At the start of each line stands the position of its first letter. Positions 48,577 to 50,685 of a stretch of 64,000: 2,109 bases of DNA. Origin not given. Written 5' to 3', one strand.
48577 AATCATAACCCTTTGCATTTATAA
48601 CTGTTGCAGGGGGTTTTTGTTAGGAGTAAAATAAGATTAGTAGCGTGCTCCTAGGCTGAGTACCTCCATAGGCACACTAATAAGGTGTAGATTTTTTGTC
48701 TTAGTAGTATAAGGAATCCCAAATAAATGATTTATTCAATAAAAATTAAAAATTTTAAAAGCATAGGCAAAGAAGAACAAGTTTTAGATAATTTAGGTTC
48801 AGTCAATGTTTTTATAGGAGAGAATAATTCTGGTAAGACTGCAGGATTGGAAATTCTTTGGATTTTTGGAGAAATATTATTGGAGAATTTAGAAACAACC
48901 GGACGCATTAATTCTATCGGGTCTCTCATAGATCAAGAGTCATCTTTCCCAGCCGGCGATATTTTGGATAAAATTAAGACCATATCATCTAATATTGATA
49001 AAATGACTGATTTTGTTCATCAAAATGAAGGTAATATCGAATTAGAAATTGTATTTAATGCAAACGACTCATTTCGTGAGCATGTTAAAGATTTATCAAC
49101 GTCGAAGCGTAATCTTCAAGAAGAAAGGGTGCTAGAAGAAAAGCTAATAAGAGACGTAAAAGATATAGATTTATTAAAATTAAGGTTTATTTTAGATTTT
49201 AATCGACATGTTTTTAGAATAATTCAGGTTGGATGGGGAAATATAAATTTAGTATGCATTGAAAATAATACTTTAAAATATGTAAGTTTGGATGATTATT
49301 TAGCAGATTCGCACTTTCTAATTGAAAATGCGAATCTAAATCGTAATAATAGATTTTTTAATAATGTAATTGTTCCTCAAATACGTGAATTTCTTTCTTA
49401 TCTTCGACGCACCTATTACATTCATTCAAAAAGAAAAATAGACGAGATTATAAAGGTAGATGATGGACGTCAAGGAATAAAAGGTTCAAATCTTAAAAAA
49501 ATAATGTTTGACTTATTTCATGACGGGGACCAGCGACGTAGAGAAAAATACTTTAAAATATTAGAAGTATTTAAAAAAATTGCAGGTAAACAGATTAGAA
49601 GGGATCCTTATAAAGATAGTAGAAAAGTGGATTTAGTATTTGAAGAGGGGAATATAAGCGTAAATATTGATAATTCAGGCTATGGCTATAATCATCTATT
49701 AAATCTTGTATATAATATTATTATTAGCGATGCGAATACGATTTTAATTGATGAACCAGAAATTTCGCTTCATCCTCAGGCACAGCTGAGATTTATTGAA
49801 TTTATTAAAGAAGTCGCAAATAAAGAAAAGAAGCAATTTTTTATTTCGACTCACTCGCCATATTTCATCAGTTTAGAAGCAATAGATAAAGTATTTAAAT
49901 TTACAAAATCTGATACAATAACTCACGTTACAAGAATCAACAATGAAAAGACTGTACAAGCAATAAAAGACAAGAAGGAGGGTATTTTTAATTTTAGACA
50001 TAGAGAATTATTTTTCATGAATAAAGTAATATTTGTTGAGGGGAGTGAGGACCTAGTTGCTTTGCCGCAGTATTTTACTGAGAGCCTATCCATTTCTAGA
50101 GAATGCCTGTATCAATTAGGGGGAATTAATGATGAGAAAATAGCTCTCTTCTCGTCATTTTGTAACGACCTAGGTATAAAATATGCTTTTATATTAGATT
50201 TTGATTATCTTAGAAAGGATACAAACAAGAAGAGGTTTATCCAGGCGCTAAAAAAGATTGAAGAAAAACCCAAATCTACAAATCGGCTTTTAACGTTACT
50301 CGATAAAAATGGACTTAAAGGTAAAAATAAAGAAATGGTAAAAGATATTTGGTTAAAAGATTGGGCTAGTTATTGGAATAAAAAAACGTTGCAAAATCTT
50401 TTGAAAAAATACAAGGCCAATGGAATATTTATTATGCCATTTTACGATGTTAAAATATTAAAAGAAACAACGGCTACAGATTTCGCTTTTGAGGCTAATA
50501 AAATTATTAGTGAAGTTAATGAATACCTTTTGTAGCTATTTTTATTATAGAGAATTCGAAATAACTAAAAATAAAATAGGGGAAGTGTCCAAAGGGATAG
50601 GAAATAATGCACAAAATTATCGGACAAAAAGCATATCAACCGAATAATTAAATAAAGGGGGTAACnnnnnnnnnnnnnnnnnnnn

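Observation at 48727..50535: GajA-like OLD nuclease without a GajB helicase partner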

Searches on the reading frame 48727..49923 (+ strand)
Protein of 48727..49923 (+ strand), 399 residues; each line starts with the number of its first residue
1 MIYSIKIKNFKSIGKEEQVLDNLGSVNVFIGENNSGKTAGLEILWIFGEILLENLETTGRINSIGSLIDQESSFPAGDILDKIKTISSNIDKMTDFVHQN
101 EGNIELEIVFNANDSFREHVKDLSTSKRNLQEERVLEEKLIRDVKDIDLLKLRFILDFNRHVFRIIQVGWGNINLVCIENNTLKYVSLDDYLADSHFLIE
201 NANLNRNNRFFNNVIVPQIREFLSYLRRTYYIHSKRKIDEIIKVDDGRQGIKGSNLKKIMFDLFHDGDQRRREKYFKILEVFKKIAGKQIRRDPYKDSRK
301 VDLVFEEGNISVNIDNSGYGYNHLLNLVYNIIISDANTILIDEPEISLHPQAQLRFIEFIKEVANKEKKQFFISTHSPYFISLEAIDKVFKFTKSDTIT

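Call 74: search_protein_families(library=padloc, proteins=[window:48727-49923:+], max_evalue=0.01)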
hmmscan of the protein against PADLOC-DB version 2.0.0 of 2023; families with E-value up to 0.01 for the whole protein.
window:48727-49923:+ (399 aa): 126 families (the best 25 are shown)
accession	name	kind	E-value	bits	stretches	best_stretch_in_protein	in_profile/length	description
PDLC02979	AriA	-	3.3e-32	110.7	1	1-381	1-373/373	-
PDLC03878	NsnB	-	5.8e-21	73.6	1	1-382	1-282/345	-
PDLC02335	AbiLi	-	2.2e-19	67.7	1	1-384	49-243/326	AbiLi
PDLC00091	GajA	-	7.3e-19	66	2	336-396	297-357/627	AAA ATPase domain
PDLC00096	GajA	-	7.3e-19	65.9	2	309-397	256-353/630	AAA ATPase domain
PDLC02980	AriA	-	2e-18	65.4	1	26-382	1-304/304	-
PDLC00099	GajA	-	2.9e-18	64.2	2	313-387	271-350/626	AAA ATPase domain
PDLC02358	Old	-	4.1e-18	63.5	2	337-395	286-343/578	Old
PDLC04608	PDC-M38A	-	9.1e-18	63.1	1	2-395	5-325/367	-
PDLC00080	GajA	-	1.5e-17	61.6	2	301-382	250-338/622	AAA ATPase domain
PDLC04214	HEC-02A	-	1.9e-17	61.6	2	205-381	119-281/338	-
PDLC02336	AbiLi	-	2.1e-17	61.7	1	1-391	1-301/340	AbiLi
PDLC00273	PtuA1|PtuA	-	2.3e-15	54.5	1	299-393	185-284/375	AAA ATPase domain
PDLC00071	GajA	-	2.8e-15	54.1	2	311-393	243-334/588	AAA ATPase domain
PDLC04609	PDC-M38A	-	3.6e-15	54.1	2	276-383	216-324/371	-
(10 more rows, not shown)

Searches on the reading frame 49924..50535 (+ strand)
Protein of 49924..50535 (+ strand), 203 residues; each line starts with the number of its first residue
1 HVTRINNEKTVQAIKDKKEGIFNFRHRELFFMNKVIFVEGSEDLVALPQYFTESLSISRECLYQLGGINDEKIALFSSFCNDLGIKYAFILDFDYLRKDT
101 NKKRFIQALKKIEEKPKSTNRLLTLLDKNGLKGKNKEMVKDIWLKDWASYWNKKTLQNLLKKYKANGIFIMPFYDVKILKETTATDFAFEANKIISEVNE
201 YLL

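Call 74: search_protein_families(library=padloc, proteins=[window:49924-50535:+], max_evalue=0.01)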
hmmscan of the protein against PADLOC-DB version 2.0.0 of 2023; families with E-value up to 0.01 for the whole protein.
window:49924-50535:+ (203 aa): 14 families
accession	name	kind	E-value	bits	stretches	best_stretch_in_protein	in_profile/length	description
PDLC02358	Old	-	5.8e-10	36.6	1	9-171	360-531/578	Old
PDLC00065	GajA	-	1.6e-08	31.8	1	24-144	435-543/670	AAA ATPase domain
PDLC00074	GajA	-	5.7e-08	29.9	1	27-170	206-343/480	AAA ATPase domain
PDLC00090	GajA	-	2.2e-07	28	1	27-173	410-548/659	AAA ATPase domain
PDLC00070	GajA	-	4e-07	27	1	25-167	380-521/596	AAA ATPase domain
PDLC00093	GajA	-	3.9e-06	23.8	1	23-121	485-580/736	AAA ATPase domain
PDLC00089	GajA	-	7.3e-06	23.7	1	8-170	47-200/311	AAA ATPase domain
PDLC00061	GajA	-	1.3e-05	21.9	1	27-161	413-531/652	AAA ATPase domain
PDLC02915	ATPase-Toprim_I-B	-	3.3e-05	20.9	1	4-157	322-442/623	-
PDLC00095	GajA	-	5.6e-05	19.9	1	23-130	496-581/752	AAA ATPase domain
PDLC00088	GajA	-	0.00012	20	1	23-115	135-231/372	AAA ATPase domain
PDLC00067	GajA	-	0.00031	17.3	1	10-131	375-498/604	AAA ATPase domain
PDLC00068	GajA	-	0.00079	16.4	1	23-162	262-405/545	AAA ATPase domain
PDLC00071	GajA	-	0.0025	14.7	1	15-120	355-462/588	AAA ATPase domain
